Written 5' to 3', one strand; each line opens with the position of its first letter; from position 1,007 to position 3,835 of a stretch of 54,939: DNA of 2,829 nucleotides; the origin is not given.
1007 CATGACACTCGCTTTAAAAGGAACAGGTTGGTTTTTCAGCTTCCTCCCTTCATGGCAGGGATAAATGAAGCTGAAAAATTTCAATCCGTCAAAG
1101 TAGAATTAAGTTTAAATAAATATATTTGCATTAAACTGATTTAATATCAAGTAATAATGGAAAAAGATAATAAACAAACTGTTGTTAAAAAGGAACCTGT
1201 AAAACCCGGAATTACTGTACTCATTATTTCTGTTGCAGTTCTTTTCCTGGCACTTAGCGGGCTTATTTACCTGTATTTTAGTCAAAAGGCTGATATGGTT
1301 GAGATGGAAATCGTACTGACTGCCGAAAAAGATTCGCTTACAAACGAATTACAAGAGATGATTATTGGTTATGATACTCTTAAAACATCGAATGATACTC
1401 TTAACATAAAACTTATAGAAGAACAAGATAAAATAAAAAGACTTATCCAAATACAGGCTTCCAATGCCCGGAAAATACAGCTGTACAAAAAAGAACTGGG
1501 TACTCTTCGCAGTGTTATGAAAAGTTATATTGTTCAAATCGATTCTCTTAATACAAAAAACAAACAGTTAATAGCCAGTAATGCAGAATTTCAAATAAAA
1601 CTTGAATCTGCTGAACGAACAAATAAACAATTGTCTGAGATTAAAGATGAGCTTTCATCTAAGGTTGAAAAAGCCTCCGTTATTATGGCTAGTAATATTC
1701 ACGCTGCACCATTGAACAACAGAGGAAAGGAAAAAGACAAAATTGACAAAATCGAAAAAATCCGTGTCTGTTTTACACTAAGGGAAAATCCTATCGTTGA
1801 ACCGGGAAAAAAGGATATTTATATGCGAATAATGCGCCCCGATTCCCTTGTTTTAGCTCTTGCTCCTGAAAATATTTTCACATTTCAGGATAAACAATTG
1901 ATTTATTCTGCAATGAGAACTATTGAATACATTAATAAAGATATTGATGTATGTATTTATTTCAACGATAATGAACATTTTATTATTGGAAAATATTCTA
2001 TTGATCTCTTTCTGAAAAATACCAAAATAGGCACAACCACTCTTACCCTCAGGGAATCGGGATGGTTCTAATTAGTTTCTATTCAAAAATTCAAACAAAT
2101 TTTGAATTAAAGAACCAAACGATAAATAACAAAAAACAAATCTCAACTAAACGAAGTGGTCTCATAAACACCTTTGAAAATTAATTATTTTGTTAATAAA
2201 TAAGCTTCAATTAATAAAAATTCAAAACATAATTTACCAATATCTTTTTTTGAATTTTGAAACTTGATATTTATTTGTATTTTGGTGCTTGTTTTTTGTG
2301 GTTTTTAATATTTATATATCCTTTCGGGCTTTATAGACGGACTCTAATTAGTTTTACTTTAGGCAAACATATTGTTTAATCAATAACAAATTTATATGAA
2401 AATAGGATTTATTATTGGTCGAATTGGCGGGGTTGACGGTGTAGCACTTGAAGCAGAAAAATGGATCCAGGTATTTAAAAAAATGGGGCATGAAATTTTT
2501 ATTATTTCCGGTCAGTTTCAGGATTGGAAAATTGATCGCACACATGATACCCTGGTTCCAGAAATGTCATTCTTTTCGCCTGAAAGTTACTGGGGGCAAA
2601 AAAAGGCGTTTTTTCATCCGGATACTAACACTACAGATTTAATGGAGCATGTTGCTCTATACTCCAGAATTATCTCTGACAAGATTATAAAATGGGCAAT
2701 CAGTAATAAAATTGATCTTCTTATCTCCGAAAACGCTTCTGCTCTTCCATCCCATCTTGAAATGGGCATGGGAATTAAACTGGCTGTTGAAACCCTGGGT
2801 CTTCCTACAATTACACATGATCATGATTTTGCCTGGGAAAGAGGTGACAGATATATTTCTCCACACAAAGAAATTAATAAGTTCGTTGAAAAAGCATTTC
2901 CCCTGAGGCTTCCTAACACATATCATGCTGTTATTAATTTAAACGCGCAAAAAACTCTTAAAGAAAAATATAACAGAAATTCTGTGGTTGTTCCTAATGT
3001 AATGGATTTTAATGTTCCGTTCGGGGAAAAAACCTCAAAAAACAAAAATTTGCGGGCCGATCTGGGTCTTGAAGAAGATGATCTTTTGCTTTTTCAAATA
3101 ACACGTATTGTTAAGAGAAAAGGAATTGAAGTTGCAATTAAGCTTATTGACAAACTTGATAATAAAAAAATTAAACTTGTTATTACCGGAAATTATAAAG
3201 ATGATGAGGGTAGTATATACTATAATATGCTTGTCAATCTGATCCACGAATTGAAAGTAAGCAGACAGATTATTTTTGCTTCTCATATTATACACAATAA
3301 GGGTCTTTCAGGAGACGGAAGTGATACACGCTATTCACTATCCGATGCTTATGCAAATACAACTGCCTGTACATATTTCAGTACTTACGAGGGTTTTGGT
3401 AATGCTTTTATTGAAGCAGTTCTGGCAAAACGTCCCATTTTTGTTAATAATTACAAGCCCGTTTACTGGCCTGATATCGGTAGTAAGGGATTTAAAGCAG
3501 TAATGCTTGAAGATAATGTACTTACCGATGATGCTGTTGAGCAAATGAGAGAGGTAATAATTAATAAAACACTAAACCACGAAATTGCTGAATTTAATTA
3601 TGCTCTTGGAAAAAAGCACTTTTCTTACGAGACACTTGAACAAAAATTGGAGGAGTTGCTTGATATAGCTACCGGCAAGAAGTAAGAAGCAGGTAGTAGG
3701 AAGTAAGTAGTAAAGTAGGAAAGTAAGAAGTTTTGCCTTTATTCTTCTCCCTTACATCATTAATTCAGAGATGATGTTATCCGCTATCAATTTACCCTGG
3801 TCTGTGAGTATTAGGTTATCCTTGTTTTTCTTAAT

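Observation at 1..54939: Intergenic spacers are built from one-base-depleted short-word arrays with a fixed C-poor arm then G-poor arm layout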

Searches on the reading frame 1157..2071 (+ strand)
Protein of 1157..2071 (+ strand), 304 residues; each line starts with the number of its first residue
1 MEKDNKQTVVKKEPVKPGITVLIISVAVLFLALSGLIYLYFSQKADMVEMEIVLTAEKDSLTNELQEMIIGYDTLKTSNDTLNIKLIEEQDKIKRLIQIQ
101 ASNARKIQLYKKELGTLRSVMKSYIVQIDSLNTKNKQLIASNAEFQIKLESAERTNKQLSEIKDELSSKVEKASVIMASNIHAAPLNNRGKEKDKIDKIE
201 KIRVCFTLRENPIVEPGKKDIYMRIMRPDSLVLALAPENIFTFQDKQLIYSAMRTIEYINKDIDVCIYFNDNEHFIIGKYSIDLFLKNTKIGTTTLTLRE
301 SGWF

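Call 11: search_protein_families(library=pfam, proteins=[window:1157-2071:+])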
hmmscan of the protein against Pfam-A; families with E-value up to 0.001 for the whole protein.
window:1157-2071:+ (304 aa): 1 family
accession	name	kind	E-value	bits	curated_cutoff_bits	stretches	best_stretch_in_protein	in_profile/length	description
PF14662.11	KASH_CCD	-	0.00094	19.6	43.3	0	79-172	34-127/191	Coiled-coil region of CCDC155 or KASH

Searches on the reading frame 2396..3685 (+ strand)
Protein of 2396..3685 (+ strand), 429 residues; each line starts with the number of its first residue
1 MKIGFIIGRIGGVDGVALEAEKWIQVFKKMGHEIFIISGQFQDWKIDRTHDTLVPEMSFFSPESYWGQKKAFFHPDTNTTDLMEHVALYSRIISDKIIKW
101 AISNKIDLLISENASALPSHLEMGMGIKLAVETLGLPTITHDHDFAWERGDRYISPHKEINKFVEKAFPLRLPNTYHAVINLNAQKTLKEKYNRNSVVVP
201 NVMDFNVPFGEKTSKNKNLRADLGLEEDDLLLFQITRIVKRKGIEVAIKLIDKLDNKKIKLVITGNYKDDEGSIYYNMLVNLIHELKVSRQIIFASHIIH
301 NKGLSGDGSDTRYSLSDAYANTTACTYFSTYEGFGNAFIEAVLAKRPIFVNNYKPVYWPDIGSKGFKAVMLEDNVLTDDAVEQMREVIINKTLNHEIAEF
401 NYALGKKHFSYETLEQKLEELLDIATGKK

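Call 11: search_protein_families(library=pfam, proteins=[window:2396-3685:+])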
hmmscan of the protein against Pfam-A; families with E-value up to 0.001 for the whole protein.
window:2396-3685:+ (429 aa): 2 families
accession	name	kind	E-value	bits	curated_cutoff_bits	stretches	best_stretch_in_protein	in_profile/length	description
PF00534.26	Glycos_transf_1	-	5.3e-14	52.6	26.4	1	217-399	3-167/172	Glycosyl transferases group 1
PF13692.12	Glyco_trans_1_4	-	2.8e-07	31.3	27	1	235-354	7-109/142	Glycosyl transferases group 1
